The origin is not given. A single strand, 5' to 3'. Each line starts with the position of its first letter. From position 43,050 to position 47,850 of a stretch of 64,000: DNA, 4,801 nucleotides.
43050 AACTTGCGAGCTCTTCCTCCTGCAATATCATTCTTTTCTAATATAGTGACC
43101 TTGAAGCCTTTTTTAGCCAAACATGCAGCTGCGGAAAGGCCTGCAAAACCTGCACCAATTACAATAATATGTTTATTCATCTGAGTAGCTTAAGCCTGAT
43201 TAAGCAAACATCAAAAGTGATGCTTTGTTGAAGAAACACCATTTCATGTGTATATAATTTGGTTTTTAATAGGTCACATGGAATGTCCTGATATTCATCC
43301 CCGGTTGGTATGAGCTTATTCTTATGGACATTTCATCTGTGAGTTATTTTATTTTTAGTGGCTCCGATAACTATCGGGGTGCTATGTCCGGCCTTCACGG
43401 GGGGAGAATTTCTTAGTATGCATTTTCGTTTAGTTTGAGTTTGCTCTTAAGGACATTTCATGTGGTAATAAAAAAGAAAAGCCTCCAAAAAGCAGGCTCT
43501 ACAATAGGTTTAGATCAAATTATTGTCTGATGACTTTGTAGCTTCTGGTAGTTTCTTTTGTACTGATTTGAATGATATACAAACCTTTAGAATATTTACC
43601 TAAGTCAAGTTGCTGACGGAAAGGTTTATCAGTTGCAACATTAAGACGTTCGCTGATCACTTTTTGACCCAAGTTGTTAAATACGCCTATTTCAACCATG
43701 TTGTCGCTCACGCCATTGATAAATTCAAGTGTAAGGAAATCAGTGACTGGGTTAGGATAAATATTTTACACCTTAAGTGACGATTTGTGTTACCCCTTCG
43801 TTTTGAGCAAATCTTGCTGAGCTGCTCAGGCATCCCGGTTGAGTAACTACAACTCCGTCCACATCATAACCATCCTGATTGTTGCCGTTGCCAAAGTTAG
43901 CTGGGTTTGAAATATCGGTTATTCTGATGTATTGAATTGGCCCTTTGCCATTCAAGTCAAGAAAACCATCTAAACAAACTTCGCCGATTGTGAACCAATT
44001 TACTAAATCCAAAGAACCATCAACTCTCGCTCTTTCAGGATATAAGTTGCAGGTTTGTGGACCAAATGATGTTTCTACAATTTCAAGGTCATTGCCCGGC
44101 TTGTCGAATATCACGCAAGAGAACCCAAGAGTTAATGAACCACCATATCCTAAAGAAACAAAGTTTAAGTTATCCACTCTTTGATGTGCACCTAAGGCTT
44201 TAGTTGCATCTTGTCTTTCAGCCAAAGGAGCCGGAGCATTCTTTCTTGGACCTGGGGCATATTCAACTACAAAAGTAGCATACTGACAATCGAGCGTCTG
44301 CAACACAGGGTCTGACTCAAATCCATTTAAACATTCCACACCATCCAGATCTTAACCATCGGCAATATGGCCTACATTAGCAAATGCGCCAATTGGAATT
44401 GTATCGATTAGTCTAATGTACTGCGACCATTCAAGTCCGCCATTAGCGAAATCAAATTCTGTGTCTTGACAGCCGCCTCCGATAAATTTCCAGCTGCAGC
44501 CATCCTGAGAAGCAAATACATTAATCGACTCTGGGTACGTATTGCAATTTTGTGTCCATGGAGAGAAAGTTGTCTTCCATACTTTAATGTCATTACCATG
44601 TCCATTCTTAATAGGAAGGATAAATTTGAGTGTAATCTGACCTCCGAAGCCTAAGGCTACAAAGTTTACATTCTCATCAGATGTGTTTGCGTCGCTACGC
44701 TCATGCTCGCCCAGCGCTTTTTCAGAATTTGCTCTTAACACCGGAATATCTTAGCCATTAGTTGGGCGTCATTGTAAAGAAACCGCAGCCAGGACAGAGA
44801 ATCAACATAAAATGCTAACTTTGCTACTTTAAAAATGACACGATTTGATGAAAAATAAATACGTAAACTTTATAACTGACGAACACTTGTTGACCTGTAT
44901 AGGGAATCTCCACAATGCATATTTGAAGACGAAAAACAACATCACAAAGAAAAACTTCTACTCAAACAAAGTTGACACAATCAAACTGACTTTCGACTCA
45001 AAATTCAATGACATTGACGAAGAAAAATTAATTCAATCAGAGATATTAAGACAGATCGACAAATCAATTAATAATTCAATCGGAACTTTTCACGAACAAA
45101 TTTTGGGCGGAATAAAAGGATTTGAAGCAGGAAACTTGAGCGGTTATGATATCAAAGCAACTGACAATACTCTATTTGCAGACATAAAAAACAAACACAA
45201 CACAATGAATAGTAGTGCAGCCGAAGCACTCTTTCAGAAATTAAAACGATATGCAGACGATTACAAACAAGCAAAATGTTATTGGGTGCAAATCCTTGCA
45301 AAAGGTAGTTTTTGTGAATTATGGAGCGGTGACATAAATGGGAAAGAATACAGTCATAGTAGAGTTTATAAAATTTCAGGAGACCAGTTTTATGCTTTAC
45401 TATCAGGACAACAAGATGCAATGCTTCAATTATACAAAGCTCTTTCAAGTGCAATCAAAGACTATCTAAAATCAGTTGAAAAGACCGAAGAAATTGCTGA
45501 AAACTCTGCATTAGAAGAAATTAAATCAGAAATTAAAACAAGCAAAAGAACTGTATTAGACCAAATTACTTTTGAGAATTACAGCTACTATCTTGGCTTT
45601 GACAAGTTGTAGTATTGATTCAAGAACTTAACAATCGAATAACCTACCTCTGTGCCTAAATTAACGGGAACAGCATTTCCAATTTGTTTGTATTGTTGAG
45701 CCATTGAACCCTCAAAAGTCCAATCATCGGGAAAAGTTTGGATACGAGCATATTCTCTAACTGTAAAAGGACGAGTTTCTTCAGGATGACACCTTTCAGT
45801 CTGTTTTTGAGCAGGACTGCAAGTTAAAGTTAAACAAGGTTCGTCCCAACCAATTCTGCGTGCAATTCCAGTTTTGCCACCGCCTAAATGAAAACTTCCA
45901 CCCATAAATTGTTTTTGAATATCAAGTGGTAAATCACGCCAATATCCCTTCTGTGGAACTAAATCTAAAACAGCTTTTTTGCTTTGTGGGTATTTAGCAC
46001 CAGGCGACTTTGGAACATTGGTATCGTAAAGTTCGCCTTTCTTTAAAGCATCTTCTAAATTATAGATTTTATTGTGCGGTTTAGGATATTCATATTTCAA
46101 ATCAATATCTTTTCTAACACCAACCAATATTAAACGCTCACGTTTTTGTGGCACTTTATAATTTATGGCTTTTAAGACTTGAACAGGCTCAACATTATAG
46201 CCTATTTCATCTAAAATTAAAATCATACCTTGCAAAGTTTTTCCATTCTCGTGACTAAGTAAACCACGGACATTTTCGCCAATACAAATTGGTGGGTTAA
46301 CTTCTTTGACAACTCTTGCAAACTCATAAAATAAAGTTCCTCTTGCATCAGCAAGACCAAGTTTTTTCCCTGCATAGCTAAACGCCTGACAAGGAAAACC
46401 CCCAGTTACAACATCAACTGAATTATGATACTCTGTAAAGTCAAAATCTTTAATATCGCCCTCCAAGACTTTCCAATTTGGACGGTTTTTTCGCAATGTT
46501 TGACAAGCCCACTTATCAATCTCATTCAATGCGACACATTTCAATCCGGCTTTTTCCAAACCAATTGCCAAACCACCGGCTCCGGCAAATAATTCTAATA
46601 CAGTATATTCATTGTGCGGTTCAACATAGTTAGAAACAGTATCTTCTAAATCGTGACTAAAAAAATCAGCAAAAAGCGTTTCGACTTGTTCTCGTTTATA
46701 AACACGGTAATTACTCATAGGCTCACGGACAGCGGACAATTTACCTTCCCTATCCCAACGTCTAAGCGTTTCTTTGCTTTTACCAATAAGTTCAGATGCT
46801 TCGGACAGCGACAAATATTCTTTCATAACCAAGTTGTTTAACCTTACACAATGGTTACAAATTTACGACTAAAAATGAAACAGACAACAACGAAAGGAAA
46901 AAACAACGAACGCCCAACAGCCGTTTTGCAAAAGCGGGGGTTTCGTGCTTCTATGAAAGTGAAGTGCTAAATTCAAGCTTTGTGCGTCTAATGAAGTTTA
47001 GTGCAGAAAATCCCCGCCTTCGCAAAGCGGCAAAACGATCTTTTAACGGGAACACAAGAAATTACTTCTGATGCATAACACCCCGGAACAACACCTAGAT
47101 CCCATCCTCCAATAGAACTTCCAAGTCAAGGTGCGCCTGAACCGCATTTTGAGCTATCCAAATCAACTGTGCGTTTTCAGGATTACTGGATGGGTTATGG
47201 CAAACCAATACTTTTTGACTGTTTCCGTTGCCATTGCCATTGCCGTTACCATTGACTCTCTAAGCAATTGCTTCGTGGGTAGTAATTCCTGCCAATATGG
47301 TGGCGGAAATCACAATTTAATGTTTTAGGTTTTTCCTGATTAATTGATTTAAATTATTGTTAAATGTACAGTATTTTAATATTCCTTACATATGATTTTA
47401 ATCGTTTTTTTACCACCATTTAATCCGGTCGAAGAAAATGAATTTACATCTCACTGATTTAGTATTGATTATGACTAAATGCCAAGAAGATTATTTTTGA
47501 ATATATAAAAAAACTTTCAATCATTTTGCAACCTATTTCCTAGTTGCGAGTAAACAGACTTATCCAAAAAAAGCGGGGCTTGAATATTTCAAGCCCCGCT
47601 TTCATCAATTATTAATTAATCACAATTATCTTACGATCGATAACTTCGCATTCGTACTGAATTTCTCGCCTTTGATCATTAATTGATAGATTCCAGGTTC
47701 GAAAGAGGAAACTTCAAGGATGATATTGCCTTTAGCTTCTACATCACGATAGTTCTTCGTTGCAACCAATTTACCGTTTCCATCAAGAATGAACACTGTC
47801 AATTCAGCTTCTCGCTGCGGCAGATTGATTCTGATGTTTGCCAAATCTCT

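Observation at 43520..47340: A type II R-M cassette sits inside a split, decaying T9SS-cargo gene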

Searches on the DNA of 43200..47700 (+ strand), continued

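Call 57: search_with_rna_model(model_id=R1, sources=[L117, L118, L119, L120, L121, L122, L123, L124, L125, L126, L127, L128, L129, L130, L131, L132, L133, L134, L135, L136, L137, L138, L139, L140, L141, L142, L143, L144, L145, L146, L147, L148, L149, L150, L151, L152, L153, L154, L155, L156, L157, L158, L159, L160, L161, L162, L163, L164, L165, L166, L167, L168, L169, L170, L171, L172, L173, L174, L175, L176, L177, L178, L179, L180, L181, L182, L183, L184, L185, L186, L187, L188, L189, L190, L191, L192, L193, L194, L195], max_evalue=0.001)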
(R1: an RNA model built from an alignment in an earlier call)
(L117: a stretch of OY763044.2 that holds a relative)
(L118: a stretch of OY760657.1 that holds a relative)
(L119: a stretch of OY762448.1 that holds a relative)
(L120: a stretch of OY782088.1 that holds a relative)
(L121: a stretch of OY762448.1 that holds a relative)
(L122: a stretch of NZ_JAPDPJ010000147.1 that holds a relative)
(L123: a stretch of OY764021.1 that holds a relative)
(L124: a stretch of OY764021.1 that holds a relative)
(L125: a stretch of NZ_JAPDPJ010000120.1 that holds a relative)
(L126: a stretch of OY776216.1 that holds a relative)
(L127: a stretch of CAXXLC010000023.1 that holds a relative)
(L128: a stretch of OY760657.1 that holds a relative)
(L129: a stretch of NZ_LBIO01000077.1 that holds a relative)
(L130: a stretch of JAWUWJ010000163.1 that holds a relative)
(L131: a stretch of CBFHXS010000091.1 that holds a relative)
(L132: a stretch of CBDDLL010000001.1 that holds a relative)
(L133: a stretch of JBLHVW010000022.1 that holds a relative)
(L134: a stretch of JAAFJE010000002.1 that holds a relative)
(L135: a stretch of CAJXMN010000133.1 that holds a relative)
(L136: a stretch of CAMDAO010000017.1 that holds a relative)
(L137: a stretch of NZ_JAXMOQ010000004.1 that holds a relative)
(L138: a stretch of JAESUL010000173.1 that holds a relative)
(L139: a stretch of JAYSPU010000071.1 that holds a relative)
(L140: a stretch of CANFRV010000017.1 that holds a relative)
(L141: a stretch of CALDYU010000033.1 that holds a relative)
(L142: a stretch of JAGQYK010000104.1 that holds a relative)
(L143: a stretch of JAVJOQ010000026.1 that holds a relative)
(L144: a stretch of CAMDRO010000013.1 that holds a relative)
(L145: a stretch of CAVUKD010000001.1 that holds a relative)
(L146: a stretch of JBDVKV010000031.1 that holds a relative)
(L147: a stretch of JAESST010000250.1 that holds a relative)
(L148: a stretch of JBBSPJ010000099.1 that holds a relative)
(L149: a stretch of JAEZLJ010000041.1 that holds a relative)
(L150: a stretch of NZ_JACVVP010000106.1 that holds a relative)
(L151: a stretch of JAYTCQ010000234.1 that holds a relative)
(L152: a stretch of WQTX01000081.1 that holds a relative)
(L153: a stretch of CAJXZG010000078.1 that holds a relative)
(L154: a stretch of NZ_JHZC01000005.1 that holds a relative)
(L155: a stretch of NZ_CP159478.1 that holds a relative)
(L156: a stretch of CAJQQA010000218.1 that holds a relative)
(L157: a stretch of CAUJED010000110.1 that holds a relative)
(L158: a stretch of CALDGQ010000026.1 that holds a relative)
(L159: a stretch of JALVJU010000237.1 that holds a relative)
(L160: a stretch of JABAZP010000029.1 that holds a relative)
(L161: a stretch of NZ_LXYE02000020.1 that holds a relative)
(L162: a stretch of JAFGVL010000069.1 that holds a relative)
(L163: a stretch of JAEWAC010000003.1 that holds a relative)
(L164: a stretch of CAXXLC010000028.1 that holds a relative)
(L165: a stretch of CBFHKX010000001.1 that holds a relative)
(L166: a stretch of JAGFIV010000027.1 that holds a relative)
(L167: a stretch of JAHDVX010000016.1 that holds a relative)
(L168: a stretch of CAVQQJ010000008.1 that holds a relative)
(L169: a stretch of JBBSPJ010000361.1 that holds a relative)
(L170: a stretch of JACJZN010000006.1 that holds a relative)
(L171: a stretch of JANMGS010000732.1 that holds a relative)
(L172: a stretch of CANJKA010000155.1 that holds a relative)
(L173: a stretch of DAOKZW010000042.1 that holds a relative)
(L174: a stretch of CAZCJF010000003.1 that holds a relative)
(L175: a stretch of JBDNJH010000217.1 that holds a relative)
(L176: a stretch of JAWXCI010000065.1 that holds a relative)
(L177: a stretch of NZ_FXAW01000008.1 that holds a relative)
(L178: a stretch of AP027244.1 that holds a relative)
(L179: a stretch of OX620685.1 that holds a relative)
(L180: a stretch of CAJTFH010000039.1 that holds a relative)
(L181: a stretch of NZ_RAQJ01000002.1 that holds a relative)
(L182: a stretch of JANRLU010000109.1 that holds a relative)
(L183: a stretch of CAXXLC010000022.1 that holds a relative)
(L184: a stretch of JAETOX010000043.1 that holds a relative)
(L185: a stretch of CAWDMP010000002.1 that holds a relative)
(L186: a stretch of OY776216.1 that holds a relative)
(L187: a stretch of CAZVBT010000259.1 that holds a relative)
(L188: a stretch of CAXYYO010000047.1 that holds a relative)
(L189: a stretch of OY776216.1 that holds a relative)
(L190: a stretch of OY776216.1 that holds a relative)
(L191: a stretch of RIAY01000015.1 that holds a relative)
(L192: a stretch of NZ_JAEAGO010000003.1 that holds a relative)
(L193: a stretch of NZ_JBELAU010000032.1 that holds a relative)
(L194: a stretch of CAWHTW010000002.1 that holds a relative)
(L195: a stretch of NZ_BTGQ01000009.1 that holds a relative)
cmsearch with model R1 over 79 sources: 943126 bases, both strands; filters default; matches with E-value up to 0.001: 109.
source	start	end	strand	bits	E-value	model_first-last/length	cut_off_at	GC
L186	9088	9225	-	120.6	2.8e-24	1-139/139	no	0.43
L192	9794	9932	-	119.6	4.7e-24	1-139/139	no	0.45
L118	14024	14162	-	116.5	2.4e-23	1-139/139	no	0.38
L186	13494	13631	-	116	3.2e-23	1-139/139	no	0.46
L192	13308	13447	-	115.8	3.4e-23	1-139/139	no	0.49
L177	13523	13661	-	114.5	6.8e-23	1-139/139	no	0.4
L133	11315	11453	-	113.6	1.1e-22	1-139/139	no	0.34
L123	15206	15343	-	113.5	1.1e-22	1-139/139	no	0.41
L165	10382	10519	-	108.4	1.7e-21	1-139/139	no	0.51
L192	12370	12509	-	104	1.7e-20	1-139/139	no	0.49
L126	11436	11573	-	103.1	2.7e-20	1-139/139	no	0.46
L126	13618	13754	-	102.5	3.6e-20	1-139/139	no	0.41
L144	10863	11001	-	100.8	8.8e-20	1-139/139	no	0.41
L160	3252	3391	-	100.5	1e-19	1-139/139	no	0.36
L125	4323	4460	-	95.4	1.5e-18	1-139/139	no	0.48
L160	3901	4040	-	94.4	2.6e-18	1-139/139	no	0.38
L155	13075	13215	-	93.9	3.2e-18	1-139/139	no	0.42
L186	10461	10600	-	91.1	1.4e-17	1-139/139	no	0.41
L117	16576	16715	-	89.1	4e-17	1-139/139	no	0.34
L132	9923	10061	-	86.1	1.9e-16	1-139/139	no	0.4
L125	7011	7149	-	85.2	3e-16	1-139/139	no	0.41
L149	4141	4281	-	85.1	3.3e-16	1-139/139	no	0.41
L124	11028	11167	-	85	3.4e-16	1-139/139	no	0.44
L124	12341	12479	-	84.5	4.4e-16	1-139/139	no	0.4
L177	15680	15818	-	83.9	6e-16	1-139/139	no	0.37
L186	12284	12423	-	82.3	1.4e-15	1-139/139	no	0.4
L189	14431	14571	-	81.9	1.7e-15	1-139/139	no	0.38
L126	16677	16815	-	79.4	6.4e-15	1-139/139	no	0.41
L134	9821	9959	-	75.9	4e-14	1-139/139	no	0.4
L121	12490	12693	-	74.5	8.2e-14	1-139/139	no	0.38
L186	11391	11530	-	74.4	8.6e-14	1-139/139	no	0.49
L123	14288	14426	-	74.3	9.2e-14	1-139/139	no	0.4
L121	15376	15515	-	72.6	2.2e-13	1-139/139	no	0.42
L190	15573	15712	-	70.5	6.6e-13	1-139/139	no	0.39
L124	14724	14864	-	69.6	1.1e-12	1-139/139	no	0.35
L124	11650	11790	-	69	1.5e-12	1-139/139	no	0.44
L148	9280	9417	-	67.7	2.9e-12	1-139/139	no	0.33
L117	11992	12128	-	67.5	3.1e-12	1-139/139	no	0.32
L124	17170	17306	-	67.1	3.9e-12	1-139/139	no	0.4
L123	10652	10836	-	65.9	7.4e-12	1-139/139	no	0.39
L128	17598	17736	-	65.6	8.5e-12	1-139/139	no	0.42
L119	10800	11004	-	64.3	1.7e-11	1-139/139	no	0.38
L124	13080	13220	-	63.6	2.5e-11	1-139/139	no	0.32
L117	13106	13245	-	63.5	2.7e-11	1-139/139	no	0.35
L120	16197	16398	-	61.6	7e-11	1-139/139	no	0.39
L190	11225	11362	-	61.3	8e-11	1-139/139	no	0.44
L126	12331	12468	-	59.8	1.8e-10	1-139/139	no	0.41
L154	10297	10436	-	58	4.6e-10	1-139/139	no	0.36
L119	16285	16423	-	57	7.7e-10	1-139/139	no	0.4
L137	9702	9903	-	56.7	9.1e-10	1-139/139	no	0.39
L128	11514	11717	-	56.3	1.1e-09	1-139/139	no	0.38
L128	16644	16848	-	55.2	2e-09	1-139/139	no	0.36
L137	10519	10714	-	54.5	2.8e-09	1-139/139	no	0.45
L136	15819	15958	-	54.3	3.2e-09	1-139/139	no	0.44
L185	14385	14526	-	51.8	1.2e-08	1-139/139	no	0.49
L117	14692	14830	-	50.6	2.2e-08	1-139/139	no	0.44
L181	83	223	+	50.5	2.4e-08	1-139/139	no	0.39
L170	9390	9588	-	49.6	3.6e-08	1-139/139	no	0.42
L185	9532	9671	-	49.6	3.7e-08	1-139/139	no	0.44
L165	9316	9391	-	49.5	3.8e-08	1-139/139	no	0.49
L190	10305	10505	-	49.5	3.8e-08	1-139/139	no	0.44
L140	9437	9577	-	49.2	4.6e-08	1-139/139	no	0.47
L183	14136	14335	-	48.3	7.1e-08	1-139/139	no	0.39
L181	658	796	+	47.8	9.7e-08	1-139/139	no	0.4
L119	16932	17070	-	47.5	1.1e-07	1-139/139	no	0.33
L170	12680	12880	-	46.9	1.5e-07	1-139/139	no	0.36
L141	11596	11810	-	46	2.5e-07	1-139/139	no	0.42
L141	12359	12562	-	45.9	2.5e-07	1-139/139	no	0.44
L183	9196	9336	-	45.9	2.6e-07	1-139/139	no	0.39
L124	13889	14089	-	45.5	3.2e-07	1-139/139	no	0.37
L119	11752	11952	-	45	4.2e-07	1-139/139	no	0.38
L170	14255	14453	-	44.9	4.4e-07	1-139/139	no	0.42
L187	6866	7004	+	42.4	1.6e-06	1-139/139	no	0.43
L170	11627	11826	-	42.4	1.6e-06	1-139/139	no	0.38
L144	9861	10014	-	41.8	2.2e-06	1-139/139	no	0.55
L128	12202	12340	-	41.5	2.5e-06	1-139/139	no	0.34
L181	1242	1383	+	41.5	2.5e-06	1-139/139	no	0.37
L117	13752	13890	-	40.9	3.5e-06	1-139/139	no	0.35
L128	12826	12964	-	39.4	7.5e-06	1-139/139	no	0.32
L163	12153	12293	-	39.3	8e-06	1-139/139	no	0.51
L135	6397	6481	-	39.3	8.2e-06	1-139/139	no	0.44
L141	9530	9733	-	39.2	8.4e-06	1-139/139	no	0.34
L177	10964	11051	-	39.2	8.5e-06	1-139/139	no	0.36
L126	10357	10556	-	39.2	8.6e-06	1-139/139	no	0.44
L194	11363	11500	-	38.6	1.1e-05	1-139/139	no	0.43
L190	14152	14238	-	38.5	1.2e-05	1-139/139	no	0.39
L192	15235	15308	-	38.2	1.4e-05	1-139/139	no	0.42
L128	10667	10805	-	38.2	1.4e-05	1-139/139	no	0.32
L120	14631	14769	-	36.6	3.4e-05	1-139/139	no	0.4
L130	5932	6018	-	36.4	3.7e-05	1-139/139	no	0.4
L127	9363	9565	-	35.8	4.9e-05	1-139/139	no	0.39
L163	9619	9761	-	35.8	5e-05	1-139/139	no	0.46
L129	8567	8707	-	35.5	5.7e-05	1-139/139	no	0.43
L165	13944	14084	-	35.5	5.8e-05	1-139/139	no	0.35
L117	17211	17414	-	35.3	6.4e-05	1-139/139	no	0.38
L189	15238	15439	-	35.3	6.5e-05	1-139/139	no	0.46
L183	16060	16202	-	35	7.5e-05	1-139/139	no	0.45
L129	7825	7965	-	35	7.7e-05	1-139/139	no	0.42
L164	14664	14866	-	35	7.7e-05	1-139/139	no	0.4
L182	163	257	+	34.5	0.0001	1-139/139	no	0.38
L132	10585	10661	-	34.3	0.00011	1-139/139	no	0.42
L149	3577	3717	-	33.7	0.00015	1-139/139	no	0.38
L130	8567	8700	-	33.3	0.00019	1-139/139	no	0.4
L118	13376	13513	-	32.5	0.00029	1-139/139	no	0.33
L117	15537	15739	-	32.3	0.00032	1-139/139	no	0.38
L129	7099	7239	-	32.2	0.00032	1-139/139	no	0.4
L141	10979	11054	-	32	0.00036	1-139/139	no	0.43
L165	11606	11680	-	31.1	0.00059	1-139/139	no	0.43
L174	6265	6385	+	30.4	0.00084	1-139/139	no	0.49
